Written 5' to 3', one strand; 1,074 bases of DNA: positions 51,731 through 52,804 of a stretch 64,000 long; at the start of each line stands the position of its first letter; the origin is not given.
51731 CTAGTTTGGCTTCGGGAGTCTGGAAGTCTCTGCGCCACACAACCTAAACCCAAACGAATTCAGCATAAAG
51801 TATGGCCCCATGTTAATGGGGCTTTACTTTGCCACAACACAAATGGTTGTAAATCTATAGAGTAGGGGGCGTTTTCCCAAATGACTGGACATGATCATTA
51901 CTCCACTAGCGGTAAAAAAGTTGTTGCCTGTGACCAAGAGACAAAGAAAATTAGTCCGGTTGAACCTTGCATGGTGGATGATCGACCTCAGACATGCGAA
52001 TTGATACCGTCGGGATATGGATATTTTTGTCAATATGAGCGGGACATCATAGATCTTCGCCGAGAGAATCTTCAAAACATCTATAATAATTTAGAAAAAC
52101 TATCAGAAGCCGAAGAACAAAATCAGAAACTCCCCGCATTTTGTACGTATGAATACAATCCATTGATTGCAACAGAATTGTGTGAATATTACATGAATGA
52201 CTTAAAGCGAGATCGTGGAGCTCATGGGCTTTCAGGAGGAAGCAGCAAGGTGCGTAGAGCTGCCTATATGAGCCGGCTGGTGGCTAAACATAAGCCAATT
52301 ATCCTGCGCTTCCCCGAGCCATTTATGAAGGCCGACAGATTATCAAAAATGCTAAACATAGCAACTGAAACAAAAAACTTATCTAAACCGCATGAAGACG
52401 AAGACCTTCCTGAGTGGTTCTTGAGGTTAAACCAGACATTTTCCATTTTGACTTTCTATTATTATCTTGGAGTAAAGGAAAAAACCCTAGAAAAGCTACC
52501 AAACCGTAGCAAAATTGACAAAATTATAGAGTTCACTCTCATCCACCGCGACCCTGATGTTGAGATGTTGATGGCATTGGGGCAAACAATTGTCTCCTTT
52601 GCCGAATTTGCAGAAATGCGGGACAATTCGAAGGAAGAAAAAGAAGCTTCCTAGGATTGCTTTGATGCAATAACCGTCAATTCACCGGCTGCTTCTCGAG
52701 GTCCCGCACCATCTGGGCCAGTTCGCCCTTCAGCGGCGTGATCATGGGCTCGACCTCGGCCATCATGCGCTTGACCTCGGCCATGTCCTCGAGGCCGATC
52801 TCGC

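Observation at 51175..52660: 1.5-kb low-GC island with an orphan 257-aa ORF between the CckA-like kinase and a hydrolase operon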

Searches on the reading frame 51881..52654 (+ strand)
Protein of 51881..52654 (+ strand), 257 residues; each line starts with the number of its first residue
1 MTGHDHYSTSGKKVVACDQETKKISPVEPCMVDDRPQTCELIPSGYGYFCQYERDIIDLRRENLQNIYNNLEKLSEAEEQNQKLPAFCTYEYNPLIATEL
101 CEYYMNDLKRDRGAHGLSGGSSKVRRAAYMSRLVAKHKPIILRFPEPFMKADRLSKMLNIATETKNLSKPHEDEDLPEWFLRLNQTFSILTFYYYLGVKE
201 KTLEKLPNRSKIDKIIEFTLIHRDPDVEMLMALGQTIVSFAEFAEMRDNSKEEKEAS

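Call 6: search_protein_families(library=pfam, proteins=[window:51881-52654:+], max_evalue=0.1)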
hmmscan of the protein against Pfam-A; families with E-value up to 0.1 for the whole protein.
window:51881-52654:+ (257 aa): 0 families

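Call 7: search_protein_families(library=padloc, proteins=[window:51881-52654:+], max_evalue=1)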
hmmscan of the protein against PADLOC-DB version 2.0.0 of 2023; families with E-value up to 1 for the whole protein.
window:51881-52654:+ (257 aa): 0 families

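Call 8: search_protein_families(library=phrogs, proteins=[window:51881-52654:+], max_evalue=1)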
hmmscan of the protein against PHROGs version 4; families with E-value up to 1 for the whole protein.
window:51881-52654:+ (257 aa): 0 families

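Call 9: search_protein_families(library=ncbifam, proteins=[window:51881-52654:+], max_evalue=1)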
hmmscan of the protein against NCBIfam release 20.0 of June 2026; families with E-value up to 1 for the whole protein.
window:51881-52654:+ (257 aa): 1 family
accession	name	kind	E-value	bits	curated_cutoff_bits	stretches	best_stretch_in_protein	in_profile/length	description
NF008251.0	PRK11027.1-1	equivalog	0.022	14.8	181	1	68-127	42-104/112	hypothetical protein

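Call 10: find_homologous_proteins(query=window:51881-52654:+, max_evalue=0.01)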
Query window:51881-52654:+: 586 candidates shared short words with the query, none scored E <= 0.01.

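Call 18: find_encoding_contigs(protein=window:51881-52654:+, flank=10000)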
Protein window:51881-52654:+ (257 aa): 2 contigs read that carry it; 1 place shown.
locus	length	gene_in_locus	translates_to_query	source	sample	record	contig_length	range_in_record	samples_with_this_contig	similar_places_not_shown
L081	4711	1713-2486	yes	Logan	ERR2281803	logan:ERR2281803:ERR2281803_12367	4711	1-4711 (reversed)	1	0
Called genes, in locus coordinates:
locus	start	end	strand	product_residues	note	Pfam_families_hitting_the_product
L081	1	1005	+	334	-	?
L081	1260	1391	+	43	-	-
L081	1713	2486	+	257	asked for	-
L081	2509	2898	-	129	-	-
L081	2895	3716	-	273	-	PF00561:Abhydrolase_1, PF12146:Hydrolase_4, PF12697:Abhydrolase_6, PF06821:Ser_hydrolase (faint)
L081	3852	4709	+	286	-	?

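Call 19: find_related_loci(query=window:51881-52654:+, collection=viral_contigs, flank=5000)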
Query window:51881-52654:+ (257 aa) in viral_contigs; peptide patterns used: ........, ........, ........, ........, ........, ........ (x = any residue, [..] = any of these).
1 stretches matched a pattern, but none encodes a relative of the query by tblastn (E <= 1e-3).

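Call 24: search_protein_representatives(protein=window:51881-52654:+)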
Query: 257 residues. Proteins with E-value up to 0.001 (for the whole library): 22; up to 1e-10: 10; up to 1e-30: 1. The best 22 are listed.
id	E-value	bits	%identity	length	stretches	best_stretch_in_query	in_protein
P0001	3.7e-80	285.3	99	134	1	124-257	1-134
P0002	2.2e-30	122.2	37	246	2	14-142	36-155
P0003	6.7e-24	101.0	38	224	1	10-238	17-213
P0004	4.7e-18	81.8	33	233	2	16-142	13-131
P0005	9.2e-17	77.6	35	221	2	38-147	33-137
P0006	5.1e-16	75.2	30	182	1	43-235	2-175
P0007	1.3e-15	73.9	30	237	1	36-239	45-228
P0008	8.3e-15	71.2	30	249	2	28-142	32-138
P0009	3.4e-14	69.2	30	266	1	37-240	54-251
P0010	9.3e-12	61.2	27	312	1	17-242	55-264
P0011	2.3e-10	56.6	29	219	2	28-148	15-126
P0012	2.2e-09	53.4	33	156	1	91-237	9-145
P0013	5.7e-09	52.1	31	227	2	39-142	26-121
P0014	1.1e-07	47.9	33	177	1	43-160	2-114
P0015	4.3e-07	45.9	32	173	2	91-142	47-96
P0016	2.7e-06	43.3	29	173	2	48-141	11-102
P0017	3.1e-06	43.1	32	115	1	47-141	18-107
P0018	1.6e-05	40.8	34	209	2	92-142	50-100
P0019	2.6e-05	40.1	31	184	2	42-140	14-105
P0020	8.5e-05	38.4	27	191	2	46-143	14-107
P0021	1.9e-04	37.3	31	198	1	47-141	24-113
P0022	2.9e-04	36.7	36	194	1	45-142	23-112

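Call 25: predict_structure(protein=window:51881-52654:+)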
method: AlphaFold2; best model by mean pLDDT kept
length: 257 residues; sequences in the alignment: 1
mean_pLDDT: 36.1   pTM: 0.21
mean pLDDT of the five models: 36.1, 35.9, 32.7, 31.3, 29.5
residues with pLDDT >= 90: 0; 70-90: 0; 50-70: 0; < 50: 257
segments of 3 or more residues with pLDDT < 50: 1-257
pLDDT, mean of each block of 10 residues (from residue 1): 30 32 35 38 34 32 39 37 29 36 39 35 38 33 29 35 33 35 41 37 40 40 38 44 39 42
secondary structure, 60 per line:
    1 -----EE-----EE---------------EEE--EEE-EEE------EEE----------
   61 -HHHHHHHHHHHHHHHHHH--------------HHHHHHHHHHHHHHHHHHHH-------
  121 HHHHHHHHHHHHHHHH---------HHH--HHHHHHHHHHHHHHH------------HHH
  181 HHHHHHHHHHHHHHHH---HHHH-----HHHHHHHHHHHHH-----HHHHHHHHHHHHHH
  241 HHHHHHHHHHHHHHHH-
elements in order: E30-32 E35-37 E39-41 E48-50 H62-79 H94-113 H121-136 H151-165 H178-196 H200-203 H209-221 H227-256

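Call 29: find_homologous_proteins(query=A1, max_evalue=0.001)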
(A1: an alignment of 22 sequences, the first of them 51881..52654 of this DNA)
Query A1 (22 sequences) (257 aa, profile of the alignment): 4 proteins with E <= 0.001 among 5274 candidates.
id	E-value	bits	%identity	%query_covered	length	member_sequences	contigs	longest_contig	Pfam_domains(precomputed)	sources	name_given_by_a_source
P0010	6.2e-71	256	26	88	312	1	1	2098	-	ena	-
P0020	3.2e-51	192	23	74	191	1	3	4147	-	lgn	-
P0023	2.9e-46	175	30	76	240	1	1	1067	-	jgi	jgi:hypothetical protein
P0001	1.3e-23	101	99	52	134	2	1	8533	-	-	-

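Call 30: search_solved_structures(query=A1, max_evalue=10, show_alignments=2)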
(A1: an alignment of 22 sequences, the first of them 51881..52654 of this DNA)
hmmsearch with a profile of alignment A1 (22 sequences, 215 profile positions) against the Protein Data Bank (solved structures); distinct sequences matched with E-value up to 10: 4.
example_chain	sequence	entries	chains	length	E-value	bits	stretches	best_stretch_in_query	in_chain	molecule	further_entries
8y6v_E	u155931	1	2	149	0.014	17.9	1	101-166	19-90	gp85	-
3qwg_A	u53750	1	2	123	1.2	11.5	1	152-192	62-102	ESX-1 secretion-associated regulator EspR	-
3qf3_A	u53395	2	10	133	1.3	11.4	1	152-193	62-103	ESX-1 secretion-associated regulator EspR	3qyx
3r1f_A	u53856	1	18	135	1.4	11.4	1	152-193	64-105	ESX-1 secretion-associated regulator EspR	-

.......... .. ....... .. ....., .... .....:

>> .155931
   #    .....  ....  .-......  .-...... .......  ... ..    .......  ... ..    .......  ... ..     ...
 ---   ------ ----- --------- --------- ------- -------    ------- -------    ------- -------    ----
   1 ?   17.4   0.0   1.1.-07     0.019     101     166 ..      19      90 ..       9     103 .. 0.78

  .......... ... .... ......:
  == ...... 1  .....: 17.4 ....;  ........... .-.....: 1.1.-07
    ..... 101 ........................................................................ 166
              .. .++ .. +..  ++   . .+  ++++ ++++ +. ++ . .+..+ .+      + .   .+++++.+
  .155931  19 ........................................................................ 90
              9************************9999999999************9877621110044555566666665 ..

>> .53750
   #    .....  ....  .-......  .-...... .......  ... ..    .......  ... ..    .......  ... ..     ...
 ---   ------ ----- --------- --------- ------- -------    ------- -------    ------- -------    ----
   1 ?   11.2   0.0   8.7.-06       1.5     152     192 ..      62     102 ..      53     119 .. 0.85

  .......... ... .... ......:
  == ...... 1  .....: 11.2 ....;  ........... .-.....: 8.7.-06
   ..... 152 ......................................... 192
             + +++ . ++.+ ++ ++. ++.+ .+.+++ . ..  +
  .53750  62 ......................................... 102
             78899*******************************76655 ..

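Call 31: search_protein_families(library=pfam, alignment_id=A1, max_evalue=1)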
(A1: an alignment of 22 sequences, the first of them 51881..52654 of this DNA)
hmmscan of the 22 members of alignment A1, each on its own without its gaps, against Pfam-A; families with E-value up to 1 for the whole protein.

A. member 1, window:51881-52654:+ (257 aa): 0 families

B. families by the number of members that match (of 22 scanned): 8 families
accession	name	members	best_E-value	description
PF14634.12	zf-RING_5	2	0.053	zinc-RING finger domain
PF13469.12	Sulfotransfer_3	1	0.049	Sulfotransferase family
PF20775.2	Tag1_N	1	0.051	Tag1 N-terminal domain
PF25775.1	CC_STIL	1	0.055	STIL coiled coil region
PF04320.19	YggL_50S_bp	1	0.11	YggL 50S ribosome-binding protein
PF02431.20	Chalcone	1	0.12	Chalcone-flavanone isomerase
PF21720.4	MIOS_WD40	1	0.25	MIOS, WD40 repeat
PF04958.18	AstA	1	0.27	Arginine N-succinyltransferase beta subunit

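Call 33: find_related_loci(query=A1, collection=viral_contigs, flank=10000)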
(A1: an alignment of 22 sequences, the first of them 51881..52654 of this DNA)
Query A1 (257 aa) in viral_contigs; peptide patterns used: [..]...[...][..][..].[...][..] (x = any residue, [..] = any of these).
22 stretches matched a pattern, but none encodes a relative of the query by tblastn (E <= 1e-3).

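Call 34: find_encoding_contigs(protein=P0020, flank=10000)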
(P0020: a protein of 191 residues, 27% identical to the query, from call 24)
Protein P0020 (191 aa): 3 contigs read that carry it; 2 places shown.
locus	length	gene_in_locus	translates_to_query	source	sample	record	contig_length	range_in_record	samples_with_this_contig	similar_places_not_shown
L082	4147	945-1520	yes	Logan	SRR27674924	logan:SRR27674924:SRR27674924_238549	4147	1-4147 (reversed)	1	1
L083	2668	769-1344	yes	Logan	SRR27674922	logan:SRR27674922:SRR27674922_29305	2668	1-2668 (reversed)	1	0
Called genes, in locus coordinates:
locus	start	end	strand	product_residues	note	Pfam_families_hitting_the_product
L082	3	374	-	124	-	?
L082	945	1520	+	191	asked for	-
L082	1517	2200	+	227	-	-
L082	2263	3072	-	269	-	PF10137:CAP12-PCTIR_TIR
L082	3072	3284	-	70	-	-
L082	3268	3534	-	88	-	-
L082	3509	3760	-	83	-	-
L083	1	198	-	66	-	?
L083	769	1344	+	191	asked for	-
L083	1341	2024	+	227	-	-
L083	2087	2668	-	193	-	?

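Call 35: find_encoding_contigs(protein=P0010, flank=10000)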
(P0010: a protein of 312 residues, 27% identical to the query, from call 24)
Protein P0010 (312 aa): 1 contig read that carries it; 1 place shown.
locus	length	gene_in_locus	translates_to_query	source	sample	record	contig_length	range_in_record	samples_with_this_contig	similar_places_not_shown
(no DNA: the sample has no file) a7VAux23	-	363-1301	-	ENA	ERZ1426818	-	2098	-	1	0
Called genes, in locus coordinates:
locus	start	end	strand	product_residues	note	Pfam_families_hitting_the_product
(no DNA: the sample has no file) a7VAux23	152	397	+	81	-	-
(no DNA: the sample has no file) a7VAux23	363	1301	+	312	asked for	-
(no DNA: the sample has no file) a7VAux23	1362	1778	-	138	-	PF01339:CheB_methylest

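Call 37: find_related_loci(query=A2, collection=metagenome_contigs, flank=10000)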
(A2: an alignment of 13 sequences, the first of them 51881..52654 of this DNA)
Query A2 (257 aa) in metagenome_contigs; peptide patterns used: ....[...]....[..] (x = any residue, [..] = any of these).
103 stretches matched a pattern; 2 encode a relative of the query (tblastn E <= 1e-3); 2 distinct loci.
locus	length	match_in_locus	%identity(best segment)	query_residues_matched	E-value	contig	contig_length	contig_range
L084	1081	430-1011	24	9-237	4e-19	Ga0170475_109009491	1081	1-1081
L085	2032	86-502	26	93-253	1e-14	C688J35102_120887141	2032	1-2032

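Call 40: find_encoding_contigs(protein=P0002, flank=10000)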
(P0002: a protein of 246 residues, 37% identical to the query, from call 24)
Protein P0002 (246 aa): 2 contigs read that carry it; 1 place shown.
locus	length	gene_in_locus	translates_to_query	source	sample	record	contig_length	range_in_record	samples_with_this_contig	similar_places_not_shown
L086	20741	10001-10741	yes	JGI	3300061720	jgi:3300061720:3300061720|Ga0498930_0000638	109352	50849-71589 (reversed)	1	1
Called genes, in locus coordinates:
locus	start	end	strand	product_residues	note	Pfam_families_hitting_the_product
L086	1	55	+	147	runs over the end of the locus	PF06262:Zincin_1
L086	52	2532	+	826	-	PF20437:LonC_helical, PF13654:AAA_32, PF20436:LonB_AAA-LID, PF05362:Lon_C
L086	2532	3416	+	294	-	PF00582:Usp (faint)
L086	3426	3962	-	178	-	-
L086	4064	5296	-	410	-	PF01435:Peptidase_M48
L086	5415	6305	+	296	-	PF01048:PNP_UDP_1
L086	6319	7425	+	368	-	PF01008:IF-2B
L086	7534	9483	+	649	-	PF00672:HAMP, PF00015:MCPsignal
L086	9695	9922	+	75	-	-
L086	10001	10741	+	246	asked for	-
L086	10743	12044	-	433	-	PF01743:PolyA_pol, PF12627:PolyA_pol_RNAbd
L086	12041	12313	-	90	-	-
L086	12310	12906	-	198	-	PF00293:NUDIX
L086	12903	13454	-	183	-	PF06938:DUF1285_N, PF21028:DUF1285_C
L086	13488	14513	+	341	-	PF20030:bpMoxR, PF07726:AAA_3, PF07728:AAA_5, PF17863:AAA_lid_2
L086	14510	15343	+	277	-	PF01882:DUF58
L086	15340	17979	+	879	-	PF07584:BatA, PF13709:DUF4159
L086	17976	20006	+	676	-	-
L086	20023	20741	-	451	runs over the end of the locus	PF00374:NiFeSe_Hases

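Call 41: find_encoding_contigs(protein=P0003, flank=10000)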
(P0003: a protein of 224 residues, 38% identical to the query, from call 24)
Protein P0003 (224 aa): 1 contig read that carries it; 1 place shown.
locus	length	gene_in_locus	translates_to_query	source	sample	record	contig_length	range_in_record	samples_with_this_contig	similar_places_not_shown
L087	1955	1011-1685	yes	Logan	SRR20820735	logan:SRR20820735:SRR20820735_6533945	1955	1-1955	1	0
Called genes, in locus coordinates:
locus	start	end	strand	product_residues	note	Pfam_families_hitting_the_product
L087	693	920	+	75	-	-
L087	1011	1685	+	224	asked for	-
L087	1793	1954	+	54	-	?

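Call 42: find_encoding_contigs(protein=P0001, flank=10000)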
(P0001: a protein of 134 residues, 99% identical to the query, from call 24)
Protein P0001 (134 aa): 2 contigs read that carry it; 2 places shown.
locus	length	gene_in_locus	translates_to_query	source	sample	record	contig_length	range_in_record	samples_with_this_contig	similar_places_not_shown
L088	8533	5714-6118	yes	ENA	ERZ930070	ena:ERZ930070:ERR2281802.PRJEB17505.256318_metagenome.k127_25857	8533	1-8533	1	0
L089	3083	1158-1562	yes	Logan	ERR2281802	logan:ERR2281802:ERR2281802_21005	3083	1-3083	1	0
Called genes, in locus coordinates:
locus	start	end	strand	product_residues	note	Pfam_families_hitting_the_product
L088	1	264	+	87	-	?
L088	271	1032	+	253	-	PF01311:Bac_export_1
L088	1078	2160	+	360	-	PF01312:Bac_export_2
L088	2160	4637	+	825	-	PF08448:PAS_4 (weak), PF00989:PAS, PF08448:PAS_4, PF13188:PAS_8, PF13426:PAS_9, PF00512:HisKA, PF02518:HATPase_c, PF00072:Response_reg, +1 more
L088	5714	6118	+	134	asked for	-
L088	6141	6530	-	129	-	-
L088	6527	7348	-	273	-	PF00561:Abhydrolase_1, PF12146:Hydrolase_4, PF12697:Abhydrolase_6, PF06821:Ser_hydrolase (faint)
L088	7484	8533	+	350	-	?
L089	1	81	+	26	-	?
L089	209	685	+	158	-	-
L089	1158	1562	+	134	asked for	-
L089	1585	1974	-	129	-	-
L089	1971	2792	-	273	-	PF00561:Abhydrolase_1, PF12146:Hydrolase_4, PF12697:Abhydrolase_6, PF06821:Ser_hydrolase (faint)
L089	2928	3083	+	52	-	?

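Call 43: find_encoding_contigs(protein=P0023, flank=10000)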
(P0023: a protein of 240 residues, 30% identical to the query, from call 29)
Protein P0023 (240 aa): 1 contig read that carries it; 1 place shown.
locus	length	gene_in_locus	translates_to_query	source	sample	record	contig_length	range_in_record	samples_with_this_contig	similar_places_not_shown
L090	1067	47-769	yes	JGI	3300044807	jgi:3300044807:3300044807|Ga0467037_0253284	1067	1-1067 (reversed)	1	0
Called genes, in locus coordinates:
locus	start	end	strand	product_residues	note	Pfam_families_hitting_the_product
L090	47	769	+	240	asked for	-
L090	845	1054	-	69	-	-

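Call 49: list_cluster_members(proteins=[P0004, P0005, P0006, P0007, P0008, P0009, P0011, P0012, P0013, P0014])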
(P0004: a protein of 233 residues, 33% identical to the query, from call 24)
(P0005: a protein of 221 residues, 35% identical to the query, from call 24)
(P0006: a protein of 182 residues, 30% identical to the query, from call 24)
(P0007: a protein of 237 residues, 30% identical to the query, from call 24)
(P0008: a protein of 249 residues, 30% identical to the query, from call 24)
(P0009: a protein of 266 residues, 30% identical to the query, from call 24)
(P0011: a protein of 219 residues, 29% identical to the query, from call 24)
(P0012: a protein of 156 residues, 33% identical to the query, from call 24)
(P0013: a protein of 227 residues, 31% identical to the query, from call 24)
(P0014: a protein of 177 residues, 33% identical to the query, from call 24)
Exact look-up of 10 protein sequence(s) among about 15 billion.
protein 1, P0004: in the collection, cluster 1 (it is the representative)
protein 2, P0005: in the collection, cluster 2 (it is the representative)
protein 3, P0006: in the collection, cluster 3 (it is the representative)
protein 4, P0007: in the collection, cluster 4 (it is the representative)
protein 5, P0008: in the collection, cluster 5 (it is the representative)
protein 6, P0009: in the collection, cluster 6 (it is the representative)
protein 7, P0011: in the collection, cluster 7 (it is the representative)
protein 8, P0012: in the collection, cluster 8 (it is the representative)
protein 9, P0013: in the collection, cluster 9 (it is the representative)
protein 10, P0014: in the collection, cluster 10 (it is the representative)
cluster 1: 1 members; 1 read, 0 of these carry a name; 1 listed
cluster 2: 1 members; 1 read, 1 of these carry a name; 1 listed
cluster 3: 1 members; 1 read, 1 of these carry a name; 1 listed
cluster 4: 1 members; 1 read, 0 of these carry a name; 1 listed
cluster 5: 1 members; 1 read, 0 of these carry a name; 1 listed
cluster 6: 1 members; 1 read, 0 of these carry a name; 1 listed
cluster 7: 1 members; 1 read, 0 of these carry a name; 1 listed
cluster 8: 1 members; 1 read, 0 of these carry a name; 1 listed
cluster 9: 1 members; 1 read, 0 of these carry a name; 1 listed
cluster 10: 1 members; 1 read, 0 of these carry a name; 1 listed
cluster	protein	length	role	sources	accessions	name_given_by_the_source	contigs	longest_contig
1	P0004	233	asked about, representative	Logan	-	-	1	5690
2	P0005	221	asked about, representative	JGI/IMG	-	hypothetical protein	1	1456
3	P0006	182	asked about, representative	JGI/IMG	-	hypothetical protein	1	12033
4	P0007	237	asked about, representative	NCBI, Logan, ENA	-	-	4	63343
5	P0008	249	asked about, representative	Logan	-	-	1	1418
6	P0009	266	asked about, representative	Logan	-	-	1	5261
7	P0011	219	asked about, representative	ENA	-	-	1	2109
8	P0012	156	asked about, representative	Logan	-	-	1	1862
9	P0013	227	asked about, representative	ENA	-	-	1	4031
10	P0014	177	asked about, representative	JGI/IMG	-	-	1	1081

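Call 50: list_cluster_members(proteins=[P0015, P0016, P0017, P0018, P0019, P0021, P0022, P0002, P0003, window:51881-52654:+])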
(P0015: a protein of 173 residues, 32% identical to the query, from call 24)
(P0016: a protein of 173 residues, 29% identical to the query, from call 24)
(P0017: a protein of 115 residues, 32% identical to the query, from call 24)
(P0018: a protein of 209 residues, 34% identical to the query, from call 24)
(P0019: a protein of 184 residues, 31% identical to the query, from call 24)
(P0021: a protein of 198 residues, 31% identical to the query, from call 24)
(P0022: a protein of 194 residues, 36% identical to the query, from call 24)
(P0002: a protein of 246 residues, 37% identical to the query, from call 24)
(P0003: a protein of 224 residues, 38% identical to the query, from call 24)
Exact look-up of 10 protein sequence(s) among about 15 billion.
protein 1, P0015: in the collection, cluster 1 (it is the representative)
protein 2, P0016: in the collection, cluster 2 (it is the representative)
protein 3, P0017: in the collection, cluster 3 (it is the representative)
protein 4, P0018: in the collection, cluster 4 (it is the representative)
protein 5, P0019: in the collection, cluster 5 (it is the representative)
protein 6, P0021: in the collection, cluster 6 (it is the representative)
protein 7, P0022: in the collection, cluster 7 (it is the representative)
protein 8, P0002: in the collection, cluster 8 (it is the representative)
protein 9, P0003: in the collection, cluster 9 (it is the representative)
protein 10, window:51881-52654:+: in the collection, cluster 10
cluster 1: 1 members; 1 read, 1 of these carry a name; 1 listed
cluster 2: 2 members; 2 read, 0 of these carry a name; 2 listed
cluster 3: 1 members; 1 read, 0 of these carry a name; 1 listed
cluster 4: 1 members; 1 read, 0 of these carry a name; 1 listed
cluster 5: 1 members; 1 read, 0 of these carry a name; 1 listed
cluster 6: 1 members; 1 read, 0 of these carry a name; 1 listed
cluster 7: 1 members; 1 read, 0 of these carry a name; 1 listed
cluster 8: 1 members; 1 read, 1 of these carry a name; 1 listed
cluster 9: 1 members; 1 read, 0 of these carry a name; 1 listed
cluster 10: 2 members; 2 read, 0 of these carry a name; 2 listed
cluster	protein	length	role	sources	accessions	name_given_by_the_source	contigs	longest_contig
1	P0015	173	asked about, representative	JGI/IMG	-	hypothetical protein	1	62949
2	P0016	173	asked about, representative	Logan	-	-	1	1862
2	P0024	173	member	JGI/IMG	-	-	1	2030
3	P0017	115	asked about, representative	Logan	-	-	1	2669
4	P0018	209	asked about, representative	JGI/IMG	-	-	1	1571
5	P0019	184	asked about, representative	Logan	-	-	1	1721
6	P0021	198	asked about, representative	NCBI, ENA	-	-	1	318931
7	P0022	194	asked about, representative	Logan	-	-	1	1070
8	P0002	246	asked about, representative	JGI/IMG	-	hypothetical protein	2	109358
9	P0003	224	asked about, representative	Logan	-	-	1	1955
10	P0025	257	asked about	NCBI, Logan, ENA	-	-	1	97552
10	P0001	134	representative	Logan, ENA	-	-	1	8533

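Call 51: find_encoding_contigs(protein=P0007, flank=10000, max_places=3)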
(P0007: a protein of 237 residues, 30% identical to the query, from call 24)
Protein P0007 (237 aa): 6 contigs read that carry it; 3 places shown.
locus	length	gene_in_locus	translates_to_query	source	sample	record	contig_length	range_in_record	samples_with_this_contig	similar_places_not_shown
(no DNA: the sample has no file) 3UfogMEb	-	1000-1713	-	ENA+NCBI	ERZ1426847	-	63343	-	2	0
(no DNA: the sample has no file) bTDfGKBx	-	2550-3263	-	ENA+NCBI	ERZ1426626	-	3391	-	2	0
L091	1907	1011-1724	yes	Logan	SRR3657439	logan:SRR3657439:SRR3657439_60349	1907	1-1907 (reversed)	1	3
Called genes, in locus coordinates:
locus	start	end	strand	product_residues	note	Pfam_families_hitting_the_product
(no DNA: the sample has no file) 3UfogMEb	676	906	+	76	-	-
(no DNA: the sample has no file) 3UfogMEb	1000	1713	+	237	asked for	-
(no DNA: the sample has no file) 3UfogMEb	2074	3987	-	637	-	PF00015:MCPsignal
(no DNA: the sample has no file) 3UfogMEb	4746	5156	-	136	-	PF00376:MerR, PF13411:MerR_1, PF09278:MerR-DNA-bind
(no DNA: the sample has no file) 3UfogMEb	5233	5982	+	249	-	PF04333:MlaA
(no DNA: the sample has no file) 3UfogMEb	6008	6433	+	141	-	-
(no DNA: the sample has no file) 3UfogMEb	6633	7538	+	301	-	PF08904:EipB_like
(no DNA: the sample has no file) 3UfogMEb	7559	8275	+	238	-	PF02146:SIR2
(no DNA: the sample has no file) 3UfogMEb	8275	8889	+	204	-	PF03167:UDG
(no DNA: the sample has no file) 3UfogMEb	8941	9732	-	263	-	PF00072:Response_reg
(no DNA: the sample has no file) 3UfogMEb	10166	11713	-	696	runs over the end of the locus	PF13598:DUF4139 (weak)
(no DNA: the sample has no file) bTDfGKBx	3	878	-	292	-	?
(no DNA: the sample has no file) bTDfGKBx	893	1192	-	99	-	-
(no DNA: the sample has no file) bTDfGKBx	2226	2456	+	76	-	-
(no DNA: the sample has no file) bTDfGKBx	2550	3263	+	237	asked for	-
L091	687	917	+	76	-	-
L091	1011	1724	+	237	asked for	-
